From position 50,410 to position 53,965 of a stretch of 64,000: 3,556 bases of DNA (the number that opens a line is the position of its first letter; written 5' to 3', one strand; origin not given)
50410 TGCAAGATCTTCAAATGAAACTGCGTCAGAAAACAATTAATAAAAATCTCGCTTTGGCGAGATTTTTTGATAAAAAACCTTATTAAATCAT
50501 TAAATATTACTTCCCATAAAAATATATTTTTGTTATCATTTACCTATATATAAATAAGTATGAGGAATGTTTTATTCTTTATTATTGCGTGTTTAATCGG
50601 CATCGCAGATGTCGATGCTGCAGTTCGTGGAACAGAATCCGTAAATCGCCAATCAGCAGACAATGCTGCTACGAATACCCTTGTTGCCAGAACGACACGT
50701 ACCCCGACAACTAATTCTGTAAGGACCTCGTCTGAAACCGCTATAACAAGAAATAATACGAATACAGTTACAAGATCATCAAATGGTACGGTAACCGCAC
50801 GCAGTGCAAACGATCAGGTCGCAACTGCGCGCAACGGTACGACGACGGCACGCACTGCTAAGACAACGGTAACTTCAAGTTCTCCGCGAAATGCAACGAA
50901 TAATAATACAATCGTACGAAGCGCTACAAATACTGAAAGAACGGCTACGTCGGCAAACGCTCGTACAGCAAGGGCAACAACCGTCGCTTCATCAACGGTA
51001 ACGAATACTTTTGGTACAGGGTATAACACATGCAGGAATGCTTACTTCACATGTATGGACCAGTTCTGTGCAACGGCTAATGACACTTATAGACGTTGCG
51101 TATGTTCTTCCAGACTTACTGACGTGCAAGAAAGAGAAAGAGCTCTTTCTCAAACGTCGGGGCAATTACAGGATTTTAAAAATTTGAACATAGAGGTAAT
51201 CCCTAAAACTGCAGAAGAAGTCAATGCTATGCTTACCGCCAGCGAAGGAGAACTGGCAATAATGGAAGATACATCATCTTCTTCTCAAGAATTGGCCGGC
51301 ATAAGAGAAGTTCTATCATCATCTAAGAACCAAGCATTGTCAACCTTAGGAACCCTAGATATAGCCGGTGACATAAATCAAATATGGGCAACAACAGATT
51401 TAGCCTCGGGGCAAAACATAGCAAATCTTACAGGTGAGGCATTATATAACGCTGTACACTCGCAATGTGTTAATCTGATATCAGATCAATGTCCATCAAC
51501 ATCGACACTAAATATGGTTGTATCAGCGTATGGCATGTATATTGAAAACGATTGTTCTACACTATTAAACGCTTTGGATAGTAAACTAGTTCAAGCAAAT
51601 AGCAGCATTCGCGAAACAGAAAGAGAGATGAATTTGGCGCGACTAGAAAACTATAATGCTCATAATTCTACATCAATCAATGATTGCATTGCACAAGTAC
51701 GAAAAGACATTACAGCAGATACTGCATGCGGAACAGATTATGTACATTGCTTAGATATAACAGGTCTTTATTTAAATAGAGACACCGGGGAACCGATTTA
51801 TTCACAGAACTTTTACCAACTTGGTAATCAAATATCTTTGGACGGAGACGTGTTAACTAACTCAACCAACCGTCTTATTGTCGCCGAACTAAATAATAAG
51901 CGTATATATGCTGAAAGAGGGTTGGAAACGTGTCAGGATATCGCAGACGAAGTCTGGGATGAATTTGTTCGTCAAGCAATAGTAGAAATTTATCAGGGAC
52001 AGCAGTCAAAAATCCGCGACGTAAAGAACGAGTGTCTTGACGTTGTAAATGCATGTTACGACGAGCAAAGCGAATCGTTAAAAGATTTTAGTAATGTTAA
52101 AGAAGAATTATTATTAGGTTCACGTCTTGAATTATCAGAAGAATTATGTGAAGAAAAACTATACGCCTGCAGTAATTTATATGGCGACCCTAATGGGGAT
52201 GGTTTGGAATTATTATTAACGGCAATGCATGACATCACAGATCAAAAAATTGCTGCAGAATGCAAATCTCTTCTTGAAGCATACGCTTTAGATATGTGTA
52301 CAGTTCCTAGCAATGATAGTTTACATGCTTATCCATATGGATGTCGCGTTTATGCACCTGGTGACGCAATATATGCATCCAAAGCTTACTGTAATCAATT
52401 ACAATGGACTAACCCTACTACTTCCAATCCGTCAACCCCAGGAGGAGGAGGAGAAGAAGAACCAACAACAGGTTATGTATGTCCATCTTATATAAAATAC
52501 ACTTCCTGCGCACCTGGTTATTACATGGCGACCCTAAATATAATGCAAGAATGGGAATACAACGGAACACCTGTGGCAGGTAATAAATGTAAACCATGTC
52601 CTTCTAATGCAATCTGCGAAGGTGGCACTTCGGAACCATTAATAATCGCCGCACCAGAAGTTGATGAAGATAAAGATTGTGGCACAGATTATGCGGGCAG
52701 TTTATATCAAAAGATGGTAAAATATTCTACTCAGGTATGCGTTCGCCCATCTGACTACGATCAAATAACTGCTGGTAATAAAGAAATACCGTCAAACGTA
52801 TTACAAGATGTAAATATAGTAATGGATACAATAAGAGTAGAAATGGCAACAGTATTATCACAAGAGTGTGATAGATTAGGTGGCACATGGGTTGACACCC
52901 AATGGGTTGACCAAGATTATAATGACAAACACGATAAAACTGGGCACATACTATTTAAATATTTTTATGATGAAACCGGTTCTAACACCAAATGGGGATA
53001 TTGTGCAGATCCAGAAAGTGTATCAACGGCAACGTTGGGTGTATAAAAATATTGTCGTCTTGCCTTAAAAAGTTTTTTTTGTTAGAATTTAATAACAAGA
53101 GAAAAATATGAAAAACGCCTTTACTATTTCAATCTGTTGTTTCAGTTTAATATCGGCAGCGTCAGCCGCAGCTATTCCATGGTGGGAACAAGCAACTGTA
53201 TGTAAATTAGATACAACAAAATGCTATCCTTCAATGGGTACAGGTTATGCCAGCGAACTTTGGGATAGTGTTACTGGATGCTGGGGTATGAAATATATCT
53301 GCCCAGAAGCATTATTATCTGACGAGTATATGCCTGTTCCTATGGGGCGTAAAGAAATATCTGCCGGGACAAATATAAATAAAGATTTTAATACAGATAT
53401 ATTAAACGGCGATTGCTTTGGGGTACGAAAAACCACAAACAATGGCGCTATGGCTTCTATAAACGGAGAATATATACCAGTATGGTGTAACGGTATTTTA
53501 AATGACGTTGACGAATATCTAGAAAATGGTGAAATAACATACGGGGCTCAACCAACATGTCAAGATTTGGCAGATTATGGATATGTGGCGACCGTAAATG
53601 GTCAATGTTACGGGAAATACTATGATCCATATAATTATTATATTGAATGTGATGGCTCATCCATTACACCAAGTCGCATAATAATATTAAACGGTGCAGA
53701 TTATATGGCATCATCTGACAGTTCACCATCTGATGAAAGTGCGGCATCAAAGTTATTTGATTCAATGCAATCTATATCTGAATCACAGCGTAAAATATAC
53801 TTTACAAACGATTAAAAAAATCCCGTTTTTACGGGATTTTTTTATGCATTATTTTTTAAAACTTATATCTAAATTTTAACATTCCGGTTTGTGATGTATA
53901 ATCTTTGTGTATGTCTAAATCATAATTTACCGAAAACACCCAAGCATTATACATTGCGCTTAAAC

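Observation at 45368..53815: Cluster of three paralogous large cysteine-rich secreted proteins plus a small related protein, flanking infA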

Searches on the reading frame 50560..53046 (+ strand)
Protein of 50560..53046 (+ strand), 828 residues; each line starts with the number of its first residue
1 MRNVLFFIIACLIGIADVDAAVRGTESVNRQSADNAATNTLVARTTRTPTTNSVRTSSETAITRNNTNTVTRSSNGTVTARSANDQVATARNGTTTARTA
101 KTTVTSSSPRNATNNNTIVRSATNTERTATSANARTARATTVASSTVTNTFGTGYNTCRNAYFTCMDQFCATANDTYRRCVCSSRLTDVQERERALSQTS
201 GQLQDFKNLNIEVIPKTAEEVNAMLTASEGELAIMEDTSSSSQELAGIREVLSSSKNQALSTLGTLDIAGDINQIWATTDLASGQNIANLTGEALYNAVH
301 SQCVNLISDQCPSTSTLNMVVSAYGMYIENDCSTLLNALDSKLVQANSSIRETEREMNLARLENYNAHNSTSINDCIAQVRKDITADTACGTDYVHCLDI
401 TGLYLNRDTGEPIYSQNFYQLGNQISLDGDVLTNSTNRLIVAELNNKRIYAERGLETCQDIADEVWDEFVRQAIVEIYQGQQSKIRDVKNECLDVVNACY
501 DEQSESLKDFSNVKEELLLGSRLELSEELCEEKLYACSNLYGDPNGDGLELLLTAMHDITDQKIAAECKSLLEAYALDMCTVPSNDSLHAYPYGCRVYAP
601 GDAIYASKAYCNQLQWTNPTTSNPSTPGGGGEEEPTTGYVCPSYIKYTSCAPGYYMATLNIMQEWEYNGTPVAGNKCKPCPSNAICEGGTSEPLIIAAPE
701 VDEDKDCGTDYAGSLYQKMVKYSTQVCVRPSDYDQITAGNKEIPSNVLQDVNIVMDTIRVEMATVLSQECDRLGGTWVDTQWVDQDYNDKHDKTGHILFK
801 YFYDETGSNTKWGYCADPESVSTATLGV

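Call 4: search_protein_families(library=pfam, proteins=[window:50560-53046:+], max_evalue=1)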
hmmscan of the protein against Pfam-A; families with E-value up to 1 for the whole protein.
window:50560-53046:+ (828 aa): 1 family
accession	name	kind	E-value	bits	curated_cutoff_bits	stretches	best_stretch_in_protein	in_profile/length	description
PF24634.1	DUF7631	-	0.066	14.1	27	1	675-692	4-21/50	Domain of unknown function (DUF7631)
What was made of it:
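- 50560..53046 (+): M4 (828 aa; 30 Cys, 29 in the mature part), the first gene of the M4-small operon. It has a signal peptide, a disordered T/N/S/R-rich basic tail (aa 21-150), a helical core (153-606) and a confidently modelled alpha/beta Cys-rich C-terminal domain (650-828). There is a weak DUF7631 / furin-like CxxC hit at 675-692 (call 4).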

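Call 8: search_protein_families(library=ncbifam, proteins=[window:50560-53046:+], max_evalue=1)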
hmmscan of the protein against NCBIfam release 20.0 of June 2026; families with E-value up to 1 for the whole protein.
window:50560-53046:+ (828 aa): 0 families

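Call 63: predict_structure(alignment_id=A4)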
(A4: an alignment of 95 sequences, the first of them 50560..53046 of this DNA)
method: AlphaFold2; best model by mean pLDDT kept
length: 828 residues; sequences in the alignment: 95
mean_pLDDT: 77.2   pTM: 0.54
mean pLDDT of the five models: 77.2, 76.0, 75.2, 74.7, 73.1
residues with pLDDT >= 90: 401; 70-90: 183; 50-70: 61; < 50: 183
segments of 3 or more residues with pLDDT < 50: 15-148, 258-273, 621-644, 697-699
pLDDT, mean of each block of 10 residues (from residue 1): 61 49 40 38 40 38 38 35 35 36 36 36 35 38 46 85 91 78 79 91 89 85 74 60 72 57 44 49 68 89 92 92 90 90 92 91 89 95 98 97 96 95 97 97 98 94 97 98 96 95 93 82 94 93 83 92 94 96 96 97 93 79 44 42 56 83 83 78 77 63 78 95 95 93 95 97 98 97 81 90 96 95 79
secondary structure, 60 per line:
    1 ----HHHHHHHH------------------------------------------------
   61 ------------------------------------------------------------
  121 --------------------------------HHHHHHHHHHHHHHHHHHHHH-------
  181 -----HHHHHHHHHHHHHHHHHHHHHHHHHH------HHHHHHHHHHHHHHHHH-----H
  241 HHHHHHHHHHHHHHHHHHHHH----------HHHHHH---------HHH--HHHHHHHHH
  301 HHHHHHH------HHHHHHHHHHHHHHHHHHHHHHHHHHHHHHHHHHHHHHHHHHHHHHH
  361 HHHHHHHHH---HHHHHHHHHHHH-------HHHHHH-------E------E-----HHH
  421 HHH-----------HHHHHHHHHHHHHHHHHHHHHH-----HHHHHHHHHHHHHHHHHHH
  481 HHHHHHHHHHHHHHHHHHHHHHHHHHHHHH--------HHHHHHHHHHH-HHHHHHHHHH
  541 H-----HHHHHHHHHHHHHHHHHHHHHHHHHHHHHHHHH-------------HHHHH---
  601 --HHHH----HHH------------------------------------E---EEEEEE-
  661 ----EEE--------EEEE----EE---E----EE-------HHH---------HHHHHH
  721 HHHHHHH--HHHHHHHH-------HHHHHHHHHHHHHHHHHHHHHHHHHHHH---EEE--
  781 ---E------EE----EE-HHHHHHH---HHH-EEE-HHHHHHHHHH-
elements in order (helices of 4 or more, strands of 3 or more residues): H5-12 H153-173 H186-211 H218-234 H240-261 H272-277 H292-307 H314-369 H373-384 H392-397 H418-423 H435-456 H462-510 H519-529 H531-541 H547-579 H593-597 H603-606 E654-659 E665-667 E676-679 H715-727 H730-737 H745-772 E776-778 H800-806 E814-816 H818-827

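Call 78: search_protein_families(library=padloc, proteins=[window:50560-53046:+], max_evalue=0.01)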
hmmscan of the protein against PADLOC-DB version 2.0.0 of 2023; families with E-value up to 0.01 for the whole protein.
window:50560-53046:+ (828 aa): 0 families

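Call 79: search_protein_families(library=phrogs, proteins=[window:50560-53046:+], max_evalue=0.01)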
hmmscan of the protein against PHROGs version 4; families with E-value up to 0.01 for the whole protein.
window:50560-53046:+ (828 aa): 0 families

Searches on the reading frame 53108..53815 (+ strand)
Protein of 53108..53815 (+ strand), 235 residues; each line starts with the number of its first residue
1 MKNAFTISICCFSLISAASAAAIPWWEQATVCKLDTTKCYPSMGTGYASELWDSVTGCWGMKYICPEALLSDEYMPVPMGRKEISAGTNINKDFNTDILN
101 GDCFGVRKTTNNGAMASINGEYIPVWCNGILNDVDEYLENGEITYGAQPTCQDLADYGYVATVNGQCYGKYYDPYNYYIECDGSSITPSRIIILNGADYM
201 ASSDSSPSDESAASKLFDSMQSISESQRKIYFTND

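Call 4: search_protein_families(library=pfam, proteins=[window:53108-53815:+], max_evalue=1)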
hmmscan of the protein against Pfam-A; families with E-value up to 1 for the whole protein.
window:53108-53815:+ (235 aa): 0 families

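Call 8: search_protein_families(library=ncbifam, proteins=[window:53108-53815:+], max_evalue=1)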
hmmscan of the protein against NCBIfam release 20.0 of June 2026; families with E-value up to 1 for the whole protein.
window:53108-53815:+ (235 aa): 1 family
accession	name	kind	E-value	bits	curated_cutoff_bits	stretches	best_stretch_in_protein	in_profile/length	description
NF010190.0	PRK13669.1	equivalog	0.033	14.4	96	1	86-141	19-75/78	hypothetical protein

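Call 47: find_homologous_proteins(query=window:53108-53815:+)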
Query window:53108-53815:+ (235 aa): 149 proteins with E <= 0.001 among 270 candidates; the best 120 are listed.
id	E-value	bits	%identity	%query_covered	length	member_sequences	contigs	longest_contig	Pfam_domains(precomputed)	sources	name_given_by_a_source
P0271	1.0e-158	544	100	100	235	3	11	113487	-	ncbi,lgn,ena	-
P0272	1.4e-122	426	77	100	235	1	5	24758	-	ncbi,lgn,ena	-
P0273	1.4e-117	410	74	100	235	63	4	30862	-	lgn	-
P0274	4.7e-115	401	73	100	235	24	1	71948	-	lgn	-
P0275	4.7e-114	398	72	100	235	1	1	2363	-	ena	-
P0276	6.3e-114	398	73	100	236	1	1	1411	-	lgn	-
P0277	1.9e-113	396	73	100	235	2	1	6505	-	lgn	-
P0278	7.2e-113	394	71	100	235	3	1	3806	-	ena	-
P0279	1.2e-112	394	70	100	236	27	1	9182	-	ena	-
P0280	2.8e-112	392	69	100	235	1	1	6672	-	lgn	-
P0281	5.7e-111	388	70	100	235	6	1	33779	-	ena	-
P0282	4.7e-110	385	69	100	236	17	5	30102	-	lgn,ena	-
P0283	1.3e-108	380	69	100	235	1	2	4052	-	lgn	-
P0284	1.7e-105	370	68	99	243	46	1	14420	-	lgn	-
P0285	4.3e-105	369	68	100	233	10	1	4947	-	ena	-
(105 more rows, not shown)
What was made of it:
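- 53108..53815 (+): A 235-aa exported Cys-rich protein. It is not a family member but is a conserved operon partner of M4. It belongs to its own lineage-restricted family of 149 homologues, all about 232-240 aa. Homologues in call 47.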

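Call 78: search_protein_families(library=padloc, proteins=[window:53108-53815:+], max_evalue=0.01)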
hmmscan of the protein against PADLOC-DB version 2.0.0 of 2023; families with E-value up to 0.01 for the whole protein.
window:53108-53815:+ (235 aa): 0 families

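Call 79: search_protein_families(library=phrogs, proteins=[window:53108-53815:+], max_evalue=0.01)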
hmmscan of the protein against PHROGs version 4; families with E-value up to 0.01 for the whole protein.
window:53108-53815:+ (235 aa): 0 families
